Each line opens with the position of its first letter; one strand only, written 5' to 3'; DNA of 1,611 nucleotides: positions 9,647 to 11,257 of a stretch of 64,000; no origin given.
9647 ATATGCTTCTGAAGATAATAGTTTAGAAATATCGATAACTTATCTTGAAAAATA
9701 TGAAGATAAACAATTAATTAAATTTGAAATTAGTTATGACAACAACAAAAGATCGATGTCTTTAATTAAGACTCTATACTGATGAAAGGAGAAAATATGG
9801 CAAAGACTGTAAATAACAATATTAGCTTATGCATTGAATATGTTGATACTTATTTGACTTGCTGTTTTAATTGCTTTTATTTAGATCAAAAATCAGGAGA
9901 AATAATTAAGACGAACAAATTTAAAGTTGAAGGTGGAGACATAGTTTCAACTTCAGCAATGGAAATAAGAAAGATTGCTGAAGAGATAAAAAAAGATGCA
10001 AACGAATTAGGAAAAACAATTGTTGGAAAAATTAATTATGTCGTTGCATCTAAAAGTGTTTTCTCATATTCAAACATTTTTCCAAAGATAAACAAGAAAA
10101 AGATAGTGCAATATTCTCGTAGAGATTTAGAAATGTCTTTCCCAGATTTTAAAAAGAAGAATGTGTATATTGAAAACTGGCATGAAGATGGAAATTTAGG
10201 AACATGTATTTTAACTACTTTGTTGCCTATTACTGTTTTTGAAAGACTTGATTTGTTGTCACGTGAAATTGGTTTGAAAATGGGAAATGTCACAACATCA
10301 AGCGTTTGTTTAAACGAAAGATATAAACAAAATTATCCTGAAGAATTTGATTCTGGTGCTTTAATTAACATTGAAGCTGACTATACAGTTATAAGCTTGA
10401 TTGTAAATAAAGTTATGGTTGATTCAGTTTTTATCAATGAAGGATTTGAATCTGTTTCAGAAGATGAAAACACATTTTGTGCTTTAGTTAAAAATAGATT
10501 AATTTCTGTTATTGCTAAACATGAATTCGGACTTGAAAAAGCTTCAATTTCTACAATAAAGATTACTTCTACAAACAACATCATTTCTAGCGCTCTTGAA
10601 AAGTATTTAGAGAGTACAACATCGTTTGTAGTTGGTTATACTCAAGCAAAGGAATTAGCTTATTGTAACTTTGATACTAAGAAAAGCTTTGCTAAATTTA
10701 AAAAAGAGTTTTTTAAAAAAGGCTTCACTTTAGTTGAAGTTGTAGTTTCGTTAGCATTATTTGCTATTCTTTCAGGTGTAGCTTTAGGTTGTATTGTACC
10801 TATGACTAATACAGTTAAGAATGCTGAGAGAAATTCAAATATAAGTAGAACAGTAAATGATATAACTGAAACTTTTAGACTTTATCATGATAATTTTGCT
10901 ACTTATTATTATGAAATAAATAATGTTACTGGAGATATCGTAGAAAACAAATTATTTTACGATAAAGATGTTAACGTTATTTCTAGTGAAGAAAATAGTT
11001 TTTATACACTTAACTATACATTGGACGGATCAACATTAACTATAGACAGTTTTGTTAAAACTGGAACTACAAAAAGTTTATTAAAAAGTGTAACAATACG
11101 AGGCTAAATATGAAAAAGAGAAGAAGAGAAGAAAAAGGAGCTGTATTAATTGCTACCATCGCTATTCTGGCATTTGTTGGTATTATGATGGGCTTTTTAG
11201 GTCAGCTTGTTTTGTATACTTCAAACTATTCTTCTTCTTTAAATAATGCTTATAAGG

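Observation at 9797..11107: PilM-like cytoplasmic domain fused in frame to a prepilin-type pseudopilin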

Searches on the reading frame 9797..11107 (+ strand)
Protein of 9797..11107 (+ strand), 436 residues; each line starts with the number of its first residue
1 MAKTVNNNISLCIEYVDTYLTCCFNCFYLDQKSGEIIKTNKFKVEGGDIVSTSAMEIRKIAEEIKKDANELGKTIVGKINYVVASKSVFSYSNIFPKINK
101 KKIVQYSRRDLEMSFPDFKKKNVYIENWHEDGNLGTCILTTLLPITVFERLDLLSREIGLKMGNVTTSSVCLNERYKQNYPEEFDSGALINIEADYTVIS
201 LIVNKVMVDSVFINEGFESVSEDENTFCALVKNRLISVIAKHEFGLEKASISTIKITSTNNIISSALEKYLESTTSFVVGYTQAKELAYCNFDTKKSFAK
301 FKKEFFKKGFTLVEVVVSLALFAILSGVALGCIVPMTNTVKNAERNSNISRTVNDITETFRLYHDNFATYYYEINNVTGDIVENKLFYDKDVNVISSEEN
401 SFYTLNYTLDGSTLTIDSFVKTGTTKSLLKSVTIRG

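Call 3: search_protein_families(library=pfam, proteins=[window:9797-11107:+], max_evalue=1)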
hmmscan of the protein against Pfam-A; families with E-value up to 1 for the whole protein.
window:9797-11107:+ (436 aa): 1 family
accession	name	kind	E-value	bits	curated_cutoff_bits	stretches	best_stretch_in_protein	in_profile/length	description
PF07963.17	N_methyl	-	3.4e-07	30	21.2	1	307-330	4-27/27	Prokaryotic N-terminal methylation motif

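Call 4: search_protein_families(library=ncbifam, proteins=[window:9797-11107:+], max_evalue=1)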
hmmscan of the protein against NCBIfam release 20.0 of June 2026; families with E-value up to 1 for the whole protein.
window:9797-11107:+ (436 aa): 15 families
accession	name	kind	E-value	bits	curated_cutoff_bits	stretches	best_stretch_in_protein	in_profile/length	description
TIGR02532.1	IV_pilin_GFxxxE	domain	1.3e-06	28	16.3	1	307-330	1-24/24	prepilin-type N-terminal cleavage/methylation domain-containing protein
NF041013.1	T4P_ComGE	equivalog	1.9e-05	24.7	49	1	307-353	3-49/83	competence type IV pilus minor pilin ComGE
NF041002.1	pilin_ComGF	equivalog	0.00055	20.2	80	1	307-353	1-49/139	competence type IV pilus minor pilin ComGF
NF047828.1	T3SSXpsI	equivalog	0.003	17.6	150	1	308-348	2-42/132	type II secretion system protein XpsI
TIGR02599.1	TIGR02599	subfamily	0.007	15.6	256.5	1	309-360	1-52/361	Verru_Chthon cassette protein C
NF007862.0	PRK10574.1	equivalog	0.0077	16.4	138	1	307-330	4-27/145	prepilin peptidase-dependent pilin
TIGR01707.1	gspI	equivalog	0.012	16.1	44.35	1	309-341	1-33/101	type II secretion system minor pseudopilin GspI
NF041775.1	typeIV_PilA_Myxo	equivalog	0.014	15.3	400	1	307-419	10-120/214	type IV pilin protein PilA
TIGR01710.1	typeII_sec_gspG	equivalog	0.039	14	88.85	1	308-367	1-59/134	type II secretion system major pseudopilin GspG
NF004412.0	PRK05759.1-3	equivalog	0.042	13.7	156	1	313-357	28-71/185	F0F1 ATP synthase subunit B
NF009852.0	PRK13320.1-4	equivalog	0.042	13.1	439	1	278-362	19-103/270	pantothenate kinase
TIGR01711.1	gspJ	equivalog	0.049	13.4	64.85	1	308-329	1-22/192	type II secretion system minor pseudopilin GspJ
TIGR01708.2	typeII_sec_gspH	equivalog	0.058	13.4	80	1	308-331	2-25/169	type II secretion system minor pseudopilin GspH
NF006211.0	PRK08338.1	equivalog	0.086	12.3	239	1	298-361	95-157/170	2-oxoacid:ferredoxin oxidoreductase subunit gamma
TIGR02523.1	type_IV_pilV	equivalog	0.089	13.3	52.2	1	308-373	2-67/139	type IV pilus modification protein PilV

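Call 5: find_homologous_proteins(query=window:9797-11107:+, max_evalue=0.001)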
Query window:9797-11107:+ (436 aa): 3 proteins with E <= 0.001 among 8000 candidates.
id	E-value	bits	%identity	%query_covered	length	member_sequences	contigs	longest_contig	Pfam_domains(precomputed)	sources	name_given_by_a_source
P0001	8.7e-277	935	99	100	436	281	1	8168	PF07963.18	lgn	-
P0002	4.6e-109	383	43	97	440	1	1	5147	PF07963.18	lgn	-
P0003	1.6e-84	302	39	98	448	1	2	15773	PF07963.18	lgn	-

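Call 8: find_encoding_contigs(protein=P0002, flank=10000)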
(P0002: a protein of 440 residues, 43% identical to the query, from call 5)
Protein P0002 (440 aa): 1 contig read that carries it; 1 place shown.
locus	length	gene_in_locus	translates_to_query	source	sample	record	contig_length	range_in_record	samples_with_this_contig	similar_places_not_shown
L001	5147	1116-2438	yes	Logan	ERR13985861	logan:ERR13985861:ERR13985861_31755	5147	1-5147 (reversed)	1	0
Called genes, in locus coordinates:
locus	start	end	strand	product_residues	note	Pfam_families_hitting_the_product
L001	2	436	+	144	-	?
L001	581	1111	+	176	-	PF07963:N_methyl (weak)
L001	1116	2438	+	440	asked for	PF07963:N_methyl (weak)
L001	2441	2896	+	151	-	-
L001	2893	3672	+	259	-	PF06750:A24_N_bact, PF01478:Peptidase_A24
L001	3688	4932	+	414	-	PF28597:T2SSF_N, PF00482:T2SSF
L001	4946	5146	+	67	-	?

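Call 9: find_encoding_contigs(protein=P0003, flank=10000)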
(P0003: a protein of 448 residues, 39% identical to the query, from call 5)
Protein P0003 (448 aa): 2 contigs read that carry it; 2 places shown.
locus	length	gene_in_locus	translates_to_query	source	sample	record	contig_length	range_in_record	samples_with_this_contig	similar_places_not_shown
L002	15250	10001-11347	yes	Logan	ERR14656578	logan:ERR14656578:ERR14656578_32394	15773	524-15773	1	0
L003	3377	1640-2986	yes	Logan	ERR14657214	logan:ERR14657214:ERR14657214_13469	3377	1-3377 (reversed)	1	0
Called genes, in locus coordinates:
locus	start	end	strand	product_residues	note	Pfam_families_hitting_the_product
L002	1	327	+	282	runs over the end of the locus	?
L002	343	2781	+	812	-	PF00343:Phosphorylase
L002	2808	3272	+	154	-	PF08761:dUTPase_2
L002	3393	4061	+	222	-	-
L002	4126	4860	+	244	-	PF00005:ABC_tran, PF13304:AAA_21 (faint)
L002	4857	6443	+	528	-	PF09847:12TM_1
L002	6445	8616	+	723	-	-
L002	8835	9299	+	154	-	PF07963:N_methyl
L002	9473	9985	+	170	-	PF07963:N_methyl (weak)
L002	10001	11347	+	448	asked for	PF07963:N_methyl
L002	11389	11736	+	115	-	-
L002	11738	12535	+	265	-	PF06750:A24_N_bact, PF01478:Peptidase_A24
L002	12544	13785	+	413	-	PF00482:T2SSF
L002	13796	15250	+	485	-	?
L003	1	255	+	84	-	?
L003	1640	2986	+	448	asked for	PF07963:N_methyl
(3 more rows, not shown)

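Call 20: predict_structure(alignment_id=A1)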
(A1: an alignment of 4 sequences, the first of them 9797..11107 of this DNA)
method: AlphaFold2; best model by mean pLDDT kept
length: 436 residues; sequences in the alignment: 4
mean_pLDDT: 52.3   pTM: 0.36
mean pLDDT of the five models: 52.3, 50.7, 45.0, 44.7, 42.7
residues with pLDDT >= 90: 2; 70-90: 119; 50-70: 85; < 50: 230
segments of 3 or more residues with pLDDT < 50: 1-5, 83-129, 139-145, 164-263, 274-340
pLDDT, mean of each block of 10 residues (from residue 1): 47 65 73 69 75 84 87 69 38 35 40 43 35 50 56 78 46 46 26 24 25 28 36 29 26 37 51 44 30 30 36 44 41 39 58 70 70 62 81 79 85 81 75 70
secondary structure, 60 per line:
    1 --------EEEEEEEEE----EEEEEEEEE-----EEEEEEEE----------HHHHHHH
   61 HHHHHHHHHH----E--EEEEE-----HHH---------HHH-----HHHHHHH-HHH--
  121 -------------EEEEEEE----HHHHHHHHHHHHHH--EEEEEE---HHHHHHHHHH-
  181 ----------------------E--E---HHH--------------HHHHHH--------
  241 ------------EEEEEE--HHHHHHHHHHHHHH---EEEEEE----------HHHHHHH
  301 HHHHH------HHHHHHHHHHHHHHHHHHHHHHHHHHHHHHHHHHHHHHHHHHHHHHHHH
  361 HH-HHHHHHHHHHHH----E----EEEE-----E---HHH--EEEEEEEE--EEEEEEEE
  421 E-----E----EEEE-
elements in order: E9-17 E22-30 E36-43 H54-70 E78-82 H108-114 E134-140 H145-158 E161-166 H170-179 H227-232 E253-258 H261-274 E278-283 H294-305 H312-362 H364-375 E385-388 E403-410 E413-421 E432-435

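Call 40: predict_structure(alignment_id=A5)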
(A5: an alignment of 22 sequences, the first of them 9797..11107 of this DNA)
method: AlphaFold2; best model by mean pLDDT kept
length: 436 residues; sequences in the alignment: 22
mean_pLDDT: 87.9   pTM: 0.68
mean pLDDT of the five models: 87.9, 87.5, 86.2, 85.9, 85.8
residues with pLDDT >= 90: 255; 70-90: 151; 50-70: 27; < 50: 3
segments of 3 or more residues with pLDDT < 50: 1-3
pLDDT, mean of each block of 10 residues (from residue 1): 67 94 94 89 90 94 96 92 94 91 92 91 91 85 95 96 93 87 84 95 91 91 86 95 84 93 94 94 78 77 54 83 92 82 88 90 84 73 84 87 91 91 89 87
secondary structure, 60 per line:
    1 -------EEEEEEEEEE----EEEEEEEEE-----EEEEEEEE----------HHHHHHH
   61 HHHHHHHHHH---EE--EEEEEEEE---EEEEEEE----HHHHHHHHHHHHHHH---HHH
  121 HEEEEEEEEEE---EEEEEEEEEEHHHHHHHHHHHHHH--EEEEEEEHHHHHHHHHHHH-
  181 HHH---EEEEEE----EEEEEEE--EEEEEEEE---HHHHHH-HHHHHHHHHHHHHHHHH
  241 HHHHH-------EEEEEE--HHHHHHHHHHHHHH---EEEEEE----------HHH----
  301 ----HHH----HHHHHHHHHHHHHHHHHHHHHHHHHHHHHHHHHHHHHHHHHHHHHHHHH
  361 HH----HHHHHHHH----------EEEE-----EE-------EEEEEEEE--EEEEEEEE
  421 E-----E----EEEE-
elements in order: E8-17 E22-30 E36-43 H54-70 E78-85 E89-95 H100-114 H118-121 E122-131 E135-144 H145-158 E161-167 H168-179 E187-192 E197-203 E206-213 H217-222 H224-245 E253-258 H261-274 E278-283 H312-362 H367-374 E385-388 E403-410 E413-421 E432-435
